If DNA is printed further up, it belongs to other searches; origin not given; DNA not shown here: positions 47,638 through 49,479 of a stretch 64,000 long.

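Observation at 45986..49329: Candidate membrane-tethered periplasmic amine dehydrogenase system: Tat-lipoprotein flavin amine oxidoreductase, lipoprotein cytochrome c and MFS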

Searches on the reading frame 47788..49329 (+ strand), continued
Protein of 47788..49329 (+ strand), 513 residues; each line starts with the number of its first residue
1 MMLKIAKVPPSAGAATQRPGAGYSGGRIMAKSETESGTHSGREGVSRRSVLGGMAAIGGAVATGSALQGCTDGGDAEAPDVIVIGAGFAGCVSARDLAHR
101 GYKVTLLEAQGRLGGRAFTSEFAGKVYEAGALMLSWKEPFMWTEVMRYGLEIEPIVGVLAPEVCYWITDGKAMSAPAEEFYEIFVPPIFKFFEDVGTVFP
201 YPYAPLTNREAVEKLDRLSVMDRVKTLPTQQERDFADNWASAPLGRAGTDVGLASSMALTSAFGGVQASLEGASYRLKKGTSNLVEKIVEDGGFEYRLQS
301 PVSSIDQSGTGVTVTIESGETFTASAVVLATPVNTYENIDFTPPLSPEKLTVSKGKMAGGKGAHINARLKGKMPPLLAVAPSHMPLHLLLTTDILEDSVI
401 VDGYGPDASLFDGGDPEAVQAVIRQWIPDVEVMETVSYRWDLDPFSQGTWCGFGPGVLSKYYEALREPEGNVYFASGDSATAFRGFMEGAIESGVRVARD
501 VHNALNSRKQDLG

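Call 19: find_encoding_contigs(protein=P0019, flank=10000, max_places=2)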
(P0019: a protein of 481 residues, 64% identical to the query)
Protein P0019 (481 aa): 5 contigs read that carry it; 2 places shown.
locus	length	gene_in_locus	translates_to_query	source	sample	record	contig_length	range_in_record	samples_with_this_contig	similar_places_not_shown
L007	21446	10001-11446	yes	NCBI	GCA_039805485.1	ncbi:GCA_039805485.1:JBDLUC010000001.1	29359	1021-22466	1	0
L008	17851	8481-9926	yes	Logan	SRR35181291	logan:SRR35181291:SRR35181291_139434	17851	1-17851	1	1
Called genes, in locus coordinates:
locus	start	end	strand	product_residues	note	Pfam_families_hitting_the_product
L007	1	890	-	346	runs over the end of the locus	PF00682:HMGL-like, PF07836:DmpG_comm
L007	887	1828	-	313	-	PF01118:Semialdhyde_dh, PF09290:AcetDehyd-dimer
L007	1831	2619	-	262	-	PF01557:FAA_hydrolase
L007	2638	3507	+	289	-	PF09339:HTH_IclR, PF12802:MarR_2 (faint), PF01614:IclR_C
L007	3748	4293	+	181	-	-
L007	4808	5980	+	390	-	PF07690:MFS_1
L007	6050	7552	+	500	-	PF00171:Aldedh, PF05893:LuxC (weak)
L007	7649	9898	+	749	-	PF07715:Plug, PF00593:TonB_dep_Rec_b-barrel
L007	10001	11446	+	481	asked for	PF07992:Pyr_redox_2, PF00070:Pyr_redox (weak), PF00890:FAD_binding_2 (weak), PF01266:DAO, PF03486:HI0933_like (faint), PF12831:FAD_oxidored (weak), PF13450:NAD_binding_8, PF01593:Amino_oxidase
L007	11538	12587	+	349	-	PF00296:Bac_luciferase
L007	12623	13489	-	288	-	PF00196:GerE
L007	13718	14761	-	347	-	PF19328:DAP_DH_C (weak)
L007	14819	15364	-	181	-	PF01936:NYN (weak)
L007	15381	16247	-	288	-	PF00135:COesterase (faint), PF20434:BD-FAE, PF07859:Abhydrolase_3, PF12697:Abhydrolase_6 (weak)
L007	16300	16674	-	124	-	PF13474:SnoaL_3 (weak), PF14534:DUF4440 (weak)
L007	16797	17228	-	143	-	PF13924:Lipocalin_5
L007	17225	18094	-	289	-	PF00326:Peptidase_S9 (faint), PF00561:Abhydrolase_1, PF02230:Abhydrolase_2 (faint), PF12146:Hydrolase_4 (weak), PF12697:Abhydrolase_6, PF12695:Abhydrolase_5 (faint), PF03096:Ndr (weak), PF06821:Ser_hydrolase (faint)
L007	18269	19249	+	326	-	PF00903:Glyoxalase (weak), PF22632:BphC_D1, PF00903:Glyoxalase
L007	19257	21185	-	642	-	PF16177:ACAS_N, PF00501:AMP-binding, PF13193:AMP-binding_C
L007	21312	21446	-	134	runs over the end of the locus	PF01042:Ribonuc_L-PSP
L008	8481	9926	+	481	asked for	PF07992:Pyr_redox_2, PF00070:Pyr_redox (weak), PF00890:FAD_binding_2 (weak), PF01266:DAO, PF03486:HI0933_like (faint), PF12831:FAD_oxidored (weak), PF13450:NAD_binding_8, PF01593:Amino_oxidase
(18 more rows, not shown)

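Call 20: find_encoding_contigs(protein=P0016, flank=10000, max_places=2)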
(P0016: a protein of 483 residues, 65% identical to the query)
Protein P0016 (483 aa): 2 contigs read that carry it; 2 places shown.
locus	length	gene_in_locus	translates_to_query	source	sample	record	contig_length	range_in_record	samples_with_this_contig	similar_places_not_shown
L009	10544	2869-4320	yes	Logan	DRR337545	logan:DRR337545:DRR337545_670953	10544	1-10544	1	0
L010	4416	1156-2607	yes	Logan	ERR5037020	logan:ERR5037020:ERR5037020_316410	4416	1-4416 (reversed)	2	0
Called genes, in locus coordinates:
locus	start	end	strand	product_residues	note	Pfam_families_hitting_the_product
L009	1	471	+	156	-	?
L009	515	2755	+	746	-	PF07715:Plug, PF00593:TonB_dep_Rec_b-barrel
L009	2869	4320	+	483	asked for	PF00070:Pyr_redox (faint), PF00890:FAD_binding_2, PF01134:GIDA (faint), PF01266:DAO, PF01593:Amino_oxidase, PF07992:Pyr_redox_2, PF12831:FAD_oxidored (weak), PF13450:NAD_binding_8, +1 more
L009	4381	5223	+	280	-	PF00196:GerE (weak)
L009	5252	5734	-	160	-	PF01613:Flavin_Reduct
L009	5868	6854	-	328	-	PF22632:BphC_D1, PF00903:Glyoxalase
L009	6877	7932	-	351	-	PF00296:Bac_luciferase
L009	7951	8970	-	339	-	PF19328:DAP_DH_C (weak)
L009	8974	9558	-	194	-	PF01936:NYN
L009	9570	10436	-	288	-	PF20434:BD-FAE, PF07859:Abhydrolase_3, PF12697:Abhydrolase_6 (weak), PF00135:COesterase (weak)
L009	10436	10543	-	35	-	?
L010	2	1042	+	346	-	?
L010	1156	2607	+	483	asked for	PF00070:Pyr_redox (faint), PF00890:FAD_binding_2, PF01134:GIDA (faint), PF01266:DAO, PF01593:Amino_oxidase, PF07992:Pyr_redox_2, PF12831:FAD_oxidored (weak), PF13450:NAD_binding_8, +1 more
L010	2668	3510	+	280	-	PF00196:GerE (weak)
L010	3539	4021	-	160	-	PF01613:Flavin_Reduct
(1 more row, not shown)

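Call 22: find_related_loci(query=A2, collection=genome_contigs, flank=10000)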
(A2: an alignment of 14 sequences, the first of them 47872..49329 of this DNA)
Query A2 (485 aa) in genome_contigs; peptide patterns used: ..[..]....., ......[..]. (x = any residue, [..] = any of these).
36 stretches matched a pattern; 6 encode a relative of the query (tblastn E <= 1e-3); 6 distinct loci.
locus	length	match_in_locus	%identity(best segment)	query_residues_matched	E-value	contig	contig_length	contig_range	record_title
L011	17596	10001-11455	98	1-485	0e+0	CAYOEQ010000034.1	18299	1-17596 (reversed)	MAG TPA_asm: uncultured Enterobacteriaceae bacterium isolate SRP109090_co1_82 genome assembly, contig: NODE_4378_length_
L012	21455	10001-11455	96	1-485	0e+0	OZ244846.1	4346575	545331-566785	MAG: Gammaproteobacteria bacterium isolate c4b6e239-c71f-4241-b0b0-6ad111843a63 genome assembly, chromosome: 1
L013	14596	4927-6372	89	1-482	0e+0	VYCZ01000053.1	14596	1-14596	MAG: Gammaproteobacteria bacterium isolate SB0675_bin_28 NODE_1815_length_14596_cov_4.433051, whole genome shotgun seque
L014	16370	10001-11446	89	1-482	0e+0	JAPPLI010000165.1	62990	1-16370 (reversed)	MAG: Gammaproteobacteria bacterium isolate RHO3_bin_19 NODE_1084_length_62990_cov_52.184063, whole genome shotgun sequen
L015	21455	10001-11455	84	1-485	0e+0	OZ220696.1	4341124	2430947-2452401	MAG: Gammaproteobacteria bacterium isolate 0e11e2d6-1b48-4829-982c-b9eef2b3ec67 genome assembly, chromosome: 1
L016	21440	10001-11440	68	1-481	0e+0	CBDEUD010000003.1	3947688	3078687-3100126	MAG: Gammaproteobacteria bacterium isolate 6e6111ba-c27c-4040-81f0-885b4b8a4f34 genome assembly, contig: contig_3, whole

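Call 42: search_protein_families(library=pfam, proteins=[L016:3514-4401:-, L016:4413-5594:-, L016:5689-6633:-, L016:6633-7811:-, L016:8022-8462:-, L016:8636-9406:-, L016:11577-12071:-, L016:12185-14095:-, L016:14195-16093:-, L016:16166-18232:-])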
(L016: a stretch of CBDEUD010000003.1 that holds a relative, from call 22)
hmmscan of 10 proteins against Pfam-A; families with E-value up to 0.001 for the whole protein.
L016:3514-4401:- (295 aa): 4 families
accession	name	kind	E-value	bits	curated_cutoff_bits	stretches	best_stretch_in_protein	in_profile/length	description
PF02629.25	CoA_binding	-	2e-30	105.8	22.3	1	7-99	2-97/97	CoA binding domain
PF00549.24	Ligase_CoA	-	4.2e-18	66.1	24.5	1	157-267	3-119/128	CoA-ligase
PF13607.11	Succ_CoA_lig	-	1.5e-08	34.9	27.4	1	149-284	1-131/138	Succinyl-CoA ligase like flavodoxin domain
PF13380.12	CoA_binding_2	-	0.00068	20.5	22.8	0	36-131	30-113/116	CoA binding domain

L016:4413-5594:- (393 aa): 4 families
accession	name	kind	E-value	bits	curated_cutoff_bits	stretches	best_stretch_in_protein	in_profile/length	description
PF08442.15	ATP-grasp_2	-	2.6e-73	246.4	29.5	1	3-203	2-202/202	ATP-grasp domain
PF00549.24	Ligase_CoA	-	4.8e-32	111.2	24.5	1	263-382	2-128/128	CoA-ligase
PF24948.1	Citrate_synth_N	-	8.7e-16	58.4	83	1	40-225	51-227/232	ATP-citrate synthase ATP-grasp domain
PF13549.11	ATP-grasp_5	-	1.3e-08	34.9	27.6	1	4-216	11-219/221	ATP-grasp domain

L016:5689-6633:- (314 aa): 3 families
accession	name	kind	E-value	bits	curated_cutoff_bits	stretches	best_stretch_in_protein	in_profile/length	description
PF03328.21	HpcH_HpaI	-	1e-40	139.9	25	1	16-249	2-221/221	HpcH/HpaI aldolase/citrate lyase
PF15617.12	C-C_Bond_Lyase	-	2e-09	37.5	28.4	1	238-311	247-317/320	C-C_Bond_Lyase of the TIM-Barrel fold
PF22484.2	DUF6986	-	2e-06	27.4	27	1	102-174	166-246/408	Domain of unknown function (DUF6986)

L016:6633-7811:- (392 aa): 1 family
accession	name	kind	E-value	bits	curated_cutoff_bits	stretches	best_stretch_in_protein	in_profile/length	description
PF00266.25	Aminotran_5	-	3.3e-26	92.6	21.5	1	46-318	52-326/371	Aminotransferase class-V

L016:8022-8462:- (146 aa): 0 families

L016:8636-9406:- (256 aa): 3 families
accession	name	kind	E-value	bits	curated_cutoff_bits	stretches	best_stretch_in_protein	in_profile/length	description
PF13561.12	adh_short_C2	-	2.7e-73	246.9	27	1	14-255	1-236/236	Enoyl-(Acyl carrier protein) reductase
PF00106.31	adh_short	-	6.4e-59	199.2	26.6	1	9-198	2-190/195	short chain dehydrogenase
PF08659.16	KR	-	1.7e-12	48.1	22.6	1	11-160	4-152/180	KR domain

L016:11577-12071:- (164 aa): 2 families
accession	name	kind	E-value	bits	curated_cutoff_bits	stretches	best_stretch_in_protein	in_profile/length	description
PF05899.18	Cupin_3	-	7.4e-12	45.2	23.5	1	95-144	22-71/74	EutQ-like cupin domain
PF07883.17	Cupin_2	-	0.00061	19.9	27.2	0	100-132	20-51/70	Cupin domain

L016:12185-14095:- (636 aa): 4 families
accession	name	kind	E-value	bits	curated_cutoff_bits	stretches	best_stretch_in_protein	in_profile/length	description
PF01266.30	DAO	-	5.7e-07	29.8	27.9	1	86-136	1-49/353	FAD dependent oxidoreductase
PF13450.12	NAD_binding_8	-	2.9e-05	24.7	21.9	1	89-138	1-45/68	NAD(P)-binding Rossmann-like domain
PF07992.20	Pyr_redox_2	-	4.5e-05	23.4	26.1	0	85-125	1-40/291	Pyridine nucleotide-disulphide oxidoreductase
PF00890.30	FAD_binding_2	-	0.00088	19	20.4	0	86-125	1-37/414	FAD binding domain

L016:14195-16093:- (632 aa): 1 family
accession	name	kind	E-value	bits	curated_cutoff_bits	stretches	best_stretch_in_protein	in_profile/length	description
PF02538.19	Hydantoinase_B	-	4.1e-124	415.3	26.8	1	11-540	1-519/519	Hydantoinase B/oxoprolinase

L016:16166-18232:- (688 aa): 3 families
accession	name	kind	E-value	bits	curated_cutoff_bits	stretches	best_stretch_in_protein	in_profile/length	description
PF01968.24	Hydantoinase_A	-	1.6e-75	254.5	22.9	1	205-491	2-290/291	Hydantoinase/oxoprolinase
PF05378.19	Hydant_A_N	-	2.1e-44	151.8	25.2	1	5-183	2-175/176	Hydantoinase/oxoprolinase N-terminal region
PF19278.4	Hydant_A_C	-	8.7e-17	61.6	21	1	502-677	8-184/193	Hydantoinase/oxoprolinase C-terminal domain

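Call 44: search_protein_representatives(protein=window:47872-49329:+)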
Query: 485 residues. Proteins with E-value up to 0.001 (for the whole library): 13449; up to 1e-10: 3245; up to 1e-30: 395. The best 150 are listed.
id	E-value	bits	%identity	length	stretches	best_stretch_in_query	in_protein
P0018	4.4e-200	681.9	64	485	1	5-480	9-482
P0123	5.1e-98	345.3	42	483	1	51-474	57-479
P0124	3.4e-88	312.9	39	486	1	27-475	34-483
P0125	5.3e-88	312.3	38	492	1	14-471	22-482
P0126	2.3e-85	303.5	40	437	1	52-475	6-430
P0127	8.9e-85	301.6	38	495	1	17-479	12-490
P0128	2.2e-82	293.7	37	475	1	16-478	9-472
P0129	1.2e-81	291.3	36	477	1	16-473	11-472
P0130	2.1e-81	290.5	38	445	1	49-475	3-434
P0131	3.8e-81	289.6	37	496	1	48-472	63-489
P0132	2.1e-79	283.9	36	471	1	22-474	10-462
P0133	2.3e-78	280.5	37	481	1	8-473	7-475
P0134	3.9e-77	276.4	36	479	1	6-474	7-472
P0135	2.8e-76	273.6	36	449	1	48-478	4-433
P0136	7.3e-76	272.2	35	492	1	3-477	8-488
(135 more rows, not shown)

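Call 51: search_protein_families(library=pfam, proteins=[L014:4841-5656:+, L014:7030-8049:-, L014:11829-12200:+, L014:12316-14523:+, L014:14541-15707:+, L016:8022-8462:-, L007:3748-4293:+, L004:13838-14860:-, L004:16397-16771:-], max_evalue=0.01)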
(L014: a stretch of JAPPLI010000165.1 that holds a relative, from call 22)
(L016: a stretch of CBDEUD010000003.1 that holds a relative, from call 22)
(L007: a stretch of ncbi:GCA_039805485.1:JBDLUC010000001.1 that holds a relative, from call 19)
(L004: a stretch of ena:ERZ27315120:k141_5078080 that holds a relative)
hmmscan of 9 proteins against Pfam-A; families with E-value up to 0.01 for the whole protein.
L014:4841-5656:+ (271 aa): 2 families
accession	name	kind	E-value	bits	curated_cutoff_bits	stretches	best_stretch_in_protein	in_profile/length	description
PF00196.25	GerE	-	1.3e-10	41.2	23.5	1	190-240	3-53/57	Bacterial regulatory proteins, luxR family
PF08281.18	Sigma70_r4_2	-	0.00038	20.5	25.7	1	199-232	21-54/54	Sigma-70, region 4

L014:7030-8049:- (339 aa): 3 families
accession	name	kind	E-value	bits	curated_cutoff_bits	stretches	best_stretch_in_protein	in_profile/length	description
PF00903.31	Glyoxalase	-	8.3e-26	91.2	20.6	2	156-267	1-120/121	Glyoxalase/Bleomycin resistance protein/Dioxygenase superfamily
PF22632.2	BphC_D1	-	1.4e-11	44.4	27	1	20-67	1-49/51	Dihydroxybiphenyl dioxygenase BphC D1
PF18029.7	Glyoxalase_6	-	0.0078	17.3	23.6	0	27-131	6-106/106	Glyoxalase-like domain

L014:11829-12200:+ (123 aa): 0 families

L014:12316-14523:+ (735 aa): 2 families
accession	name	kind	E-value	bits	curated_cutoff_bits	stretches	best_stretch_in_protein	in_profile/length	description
PF00593.30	TonB_dep_Rec_b-barrel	-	2.8e-30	107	27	1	174-698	19-435/436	TonB dependent receptor-like, beta-barrel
PF07715.20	Plug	-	1.1e-11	45.6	23.9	1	48-156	2-107/107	TonB-dependent Receptor Plug Domain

L014:14541-15707:+ (388 aa): 3 families
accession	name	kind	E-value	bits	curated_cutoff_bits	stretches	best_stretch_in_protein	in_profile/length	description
PF02773.21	S-AdoMet_synt_C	-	2e-68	229.1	25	1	236-375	1-138/138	S-adenosylmethionine synthetase, C-terminal domain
PF02772.21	S-AdoMet_synt_M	-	4.6e-48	162.7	29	1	117-234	1-120/120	S-adenosylmethionine synthetase, central domain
PF00438.25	S-AdoMet_synt_N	-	9.1e-45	151.7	33.1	1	4-102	1-99/99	S-adenosylmethionine synthetase, N-terminal domain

L016:8022-8462:- (146 aa): 0 families

L007:3748-4293:+ (181 aa): 1 family
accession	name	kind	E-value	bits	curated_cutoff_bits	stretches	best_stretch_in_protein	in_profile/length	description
PF14534.12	DUF4440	-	0.0091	16.9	25.2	0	85-170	22-106/107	Domain of unknown function (DUF4440)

L004:13838-14860:- (340 aa): 1 family
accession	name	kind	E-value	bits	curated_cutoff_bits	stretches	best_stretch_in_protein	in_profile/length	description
PF19328.4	DAP_DH_C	-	0.0086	16.1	23.3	0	289-334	147-193/206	2,4-diaminopentanoate dehydrogenase C-terminal domain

L004:16397-16771:- (124 aa): 2 families
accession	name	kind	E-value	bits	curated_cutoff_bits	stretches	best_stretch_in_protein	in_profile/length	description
PF13474.12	SnoaL_3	-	0.0008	20.2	22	1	10-116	1-111/121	SnoaL-like domain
PF11533.15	AtzH-like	-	0.0084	16.3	27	0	8-118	10-117/126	AtzH-like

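Call 52: find_encoding_contigs(protein=P0010, flank=10000, max_places=2)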
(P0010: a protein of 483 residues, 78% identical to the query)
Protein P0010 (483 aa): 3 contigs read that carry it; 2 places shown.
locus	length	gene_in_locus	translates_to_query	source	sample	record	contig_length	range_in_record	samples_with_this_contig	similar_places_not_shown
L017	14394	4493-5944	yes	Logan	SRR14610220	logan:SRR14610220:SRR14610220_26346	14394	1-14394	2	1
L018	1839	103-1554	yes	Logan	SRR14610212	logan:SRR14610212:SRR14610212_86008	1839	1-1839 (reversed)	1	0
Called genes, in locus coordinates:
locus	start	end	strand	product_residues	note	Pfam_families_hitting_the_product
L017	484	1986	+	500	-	PF00171:Aldedh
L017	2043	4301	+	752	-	PF07715:Plug, PF00593:TonB_dep_Rec_b-barrel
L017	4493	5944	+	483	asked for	PF07992:Pyr_redox_2, PF00070:Pyr_redox (weak), PF00890:FAD_binding_2 (weak), PF01266:DAO, PF01494:FAD_binding_3 (faint), PF01593:Amino_oxidase, PF12831:FAD_oxidored (weak), PF13450:NAD_binding_8, +2 more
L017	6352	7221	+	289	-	-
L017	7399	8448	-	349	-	PF00296:Bac_luciferase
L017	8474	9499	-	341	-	-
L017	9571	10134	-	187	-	PF01936:NYN (weak)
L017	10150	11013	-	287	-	PF00135:COesterase (faint), PF20434:BD-FAE, PF07859:Abhydrolase_3, PF12697:Abhydrolase_6 (weak)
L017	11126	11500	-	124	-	-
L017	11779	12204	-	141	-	PF13924:Lipocalin_5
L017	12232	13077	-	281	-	PF00561:Abhydrolase_1, PF12146:Hydrolase_4, PF12697:Abhydrolase_6, PF03096:Ndr (weak)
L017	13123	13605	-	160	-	PF01613:Flavin_Reduct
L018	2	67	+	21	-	?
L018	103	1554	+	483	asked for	PF07992:Pyr_redox_2, PF00070:Pyr_redox (weak), PF00890:FAD_binding_2 (weak), PF01266:DAO, PF01494:FAD_binding_3 (faint), PF01593:Amino_oxidase, PF12831:FAD_oxidored (weak), PF13450:NAD_binding_8, +2 more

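Call 53: find_encoding_contigs(protein=P0013, flank=10000, max_places=2)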
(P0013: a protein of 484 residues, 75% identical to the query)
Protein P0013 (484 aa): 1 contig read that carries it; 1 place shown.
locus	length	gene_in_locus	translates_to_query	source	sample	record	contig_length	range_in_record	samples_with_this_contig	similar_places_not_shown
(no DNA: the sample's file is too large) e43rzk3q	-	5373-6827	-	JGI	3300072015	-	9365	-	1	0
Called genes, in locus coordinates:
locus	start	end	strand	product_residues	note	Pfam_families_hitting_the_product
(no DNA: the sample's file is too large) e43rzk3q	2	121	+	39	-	?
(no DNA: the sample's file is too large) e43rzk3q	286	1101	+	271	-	PF00196:GerE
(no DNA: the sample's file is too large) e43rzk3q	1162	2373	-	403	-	PF00355:Rieske, PF00848:Ring_hydroxyl_A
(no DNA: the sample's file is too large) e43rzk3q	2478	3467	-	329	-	PF22632:BphC_D1, PF00903:Glyoxalase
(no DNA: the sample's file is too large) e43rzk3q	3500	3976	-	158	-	PF00034:Cytochrom_C (weak)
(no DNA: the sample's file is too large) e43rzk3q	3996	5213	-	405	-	PF07690:MFS_1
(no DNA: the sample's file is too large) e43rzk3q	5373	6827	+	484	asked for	PF07992:Pyr_redox_2 (weak), PF00070:Pyr_redox (weak), PF00890:FAD_binding_2 (weak), PF01266:DAO, PF01593:Amino_oxidase, PF03486:HI0933_like (faint), PF12831:FAD_oxidored (weak), PF13450:NAD_binding_8, +1 more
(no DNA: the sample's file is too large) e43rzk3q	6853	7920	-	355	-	PF00355:Rieske, PF19112:VanA_C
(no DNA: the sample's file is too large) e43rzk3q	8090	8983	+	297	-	PF02230:Abhydrolase_2 (faint), PF00561:Abhydrolase_1, PF12146:Hydrolase_4 (weak), PF12697:Abhydrolase_6, PF00561:Abhydrolase_1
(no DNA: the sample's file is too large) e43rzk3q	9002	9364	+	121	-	?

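Call 77: predict_structure(alignment_id=A1)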
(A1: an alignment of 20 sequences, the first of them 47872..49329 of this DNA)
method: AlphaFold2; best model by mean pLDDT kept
length: 485 residues; sequences in the alignment: 20
mean_pLDDT: 83.4   pTM: 0.83
mean pLDDT of the five models: 83.4, 82.8, 82.4, 82.3, 80.6
residues with pLDDT >= 90: 265; 70-90: 148; 50-70: 24; < 50: 48
segments of 3 or more residues with pLDDT < 50: 1-47
pLDDT, mean of each block of 10 residues (from residue 1): 27 34 30 32 44 93 96 96 69 89 78 92 90 93 93 95 93 87 93 96 96 87 89 85 80 91 93 93 93 96 86 93 71 83 94 94 94 92 94 96 95 70 75 89 91 80 93 95 76
secondary structure, 60 per line:
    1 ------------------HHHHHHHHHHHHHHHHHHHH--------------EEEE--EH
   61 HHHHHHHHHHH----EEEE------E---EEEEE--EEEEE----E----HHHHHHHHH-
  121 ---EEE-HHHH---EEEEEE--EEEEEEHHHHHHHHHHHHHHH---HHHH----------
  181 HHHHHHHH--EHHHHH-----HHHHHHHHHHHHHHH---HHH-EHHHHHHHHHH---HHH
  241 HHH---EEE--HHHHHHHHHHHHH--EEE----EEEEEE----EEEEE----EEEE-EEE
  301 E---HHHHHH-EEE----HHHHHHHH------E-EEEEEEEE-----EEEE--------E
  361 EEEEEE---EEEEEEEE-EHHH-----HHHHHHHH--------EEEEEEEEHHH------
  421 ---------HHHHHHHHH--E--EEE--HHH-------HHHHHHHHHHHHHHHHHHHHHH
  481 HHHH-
elements in order: H19-38 E53-56 H60-71 E76-79 E90-94 E97-101 H111-119 E124-126 H128-131 E135-140 E143-148 H149-163 H167-170 H181-188 H192-196 H202-216 H225-234 H238-243 E247-249 H252-264 E267-269 E274-279 E284-288 E293-296 E298-301 H305-310 E312-314 H319-326 E335-342 E348-351 E360-366 E370-377 H388-395 E404-411 H430-438 E444-446 H459-484

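Call 79: fold_search(model_id=the predicted structure, library=pdb)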
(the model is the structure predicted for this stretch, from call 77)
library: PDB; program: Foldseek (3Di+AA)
matches with E <= 10: 1931; with E <= 0.001: 1306
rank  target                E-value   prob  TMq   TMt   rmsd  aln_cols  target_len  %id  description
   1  7e7h_A                2.5e-50  1.00  0.85  0.94   2.1       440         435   34  Crystal Structure of a pseudooxynicotine amine oxidase Pnao from Pseudomonas putida S16 (released 2022-03-02)
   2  7u6l_D                6.2e-50  1.00  0.86  0.95   1.6       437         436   34  Pseudooxynicotine amine oxidase (released 2022-07-20)
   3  7u6l_A                5.4e-49  1.00  0.85  0.95   1.6       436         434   35  Pseudooxynicotine amine oxidase (released 2022-07-20)
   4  7e7h_B                2.2e-48  1.00  0.84  0.95   1.6       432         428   34  Crystal Structure of a pseudooxynicotine amine oxidase Pnao from Pseudomonas putida S16 (released 2022-03-02)
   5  7u6l_B                3.8e-48  1.00  0.85  0.95   1.6       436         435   35  Pseudooxynicotine amine oxidase (released 2022-07-20)
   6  7u6l_C                4.8e-48  1.00  0.85  0.95   1.6       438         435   34  Pseudooxynicotine amine oxidase (released 2022-07-20)
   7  7c49_A                9.4e-48  1.00  0.82  0.92   2.1       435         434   33  nicA2 with cofactor FAD and substrate nicotine (released 2020-06-03)
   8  8dq7_A                2.2e-47  1.00  0.83  0.93   1.9       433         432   33  The structure of NicA2 variant F104L/A107T/S146I/G317D/H368R/L449V/N462S from Pseudomonas putida (released 2023-07-26)
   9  6c71_D                2.5e-47  1.00  0.83  0.91   1.9       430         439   33  Nicotine Oxidoreductase in Complex with S-nicotine (released 2018-07-11)
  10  6c71_B                2.6e-47  1.00  0.83  0.92   1.9       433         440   33  Nicotine Oxidoreductase in Complex with S-nicotine (released 2018-07-11)
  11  6c71_C                8.3e-47  1.00  0.82  0.91   1.9       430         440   33  Nicotine Oxidoreductase in Complex with S-nicotine (released 2018-07-11)
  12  7kho_A                1.6e-46  1.00  0.81  0.91   2.3       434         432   33  NicA2 variant N462V in complex with (S)-nicotine (released 2021-02-10)
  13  7c4a_B                4.5e-46  1.00  0.81  0.89   2.3       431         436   33  nicA2 with cofactor FAD (released 2020-06-03)
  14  5ttk_C                8.3e-46  1.00  0.80  0.89   2.3       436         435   33  Crystal Structure of Selenomethionine-incorporated Nicotine Oxidoreductase from Pseudomonas putida (released 2017-01-25)
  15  5ttj_A                1.2e-45  1.00  0.82  0.91   2.3       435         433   33  Crystal Structure of Nicotine Oxidoreductase from Pseudomonas putida (released 2017-02-08)
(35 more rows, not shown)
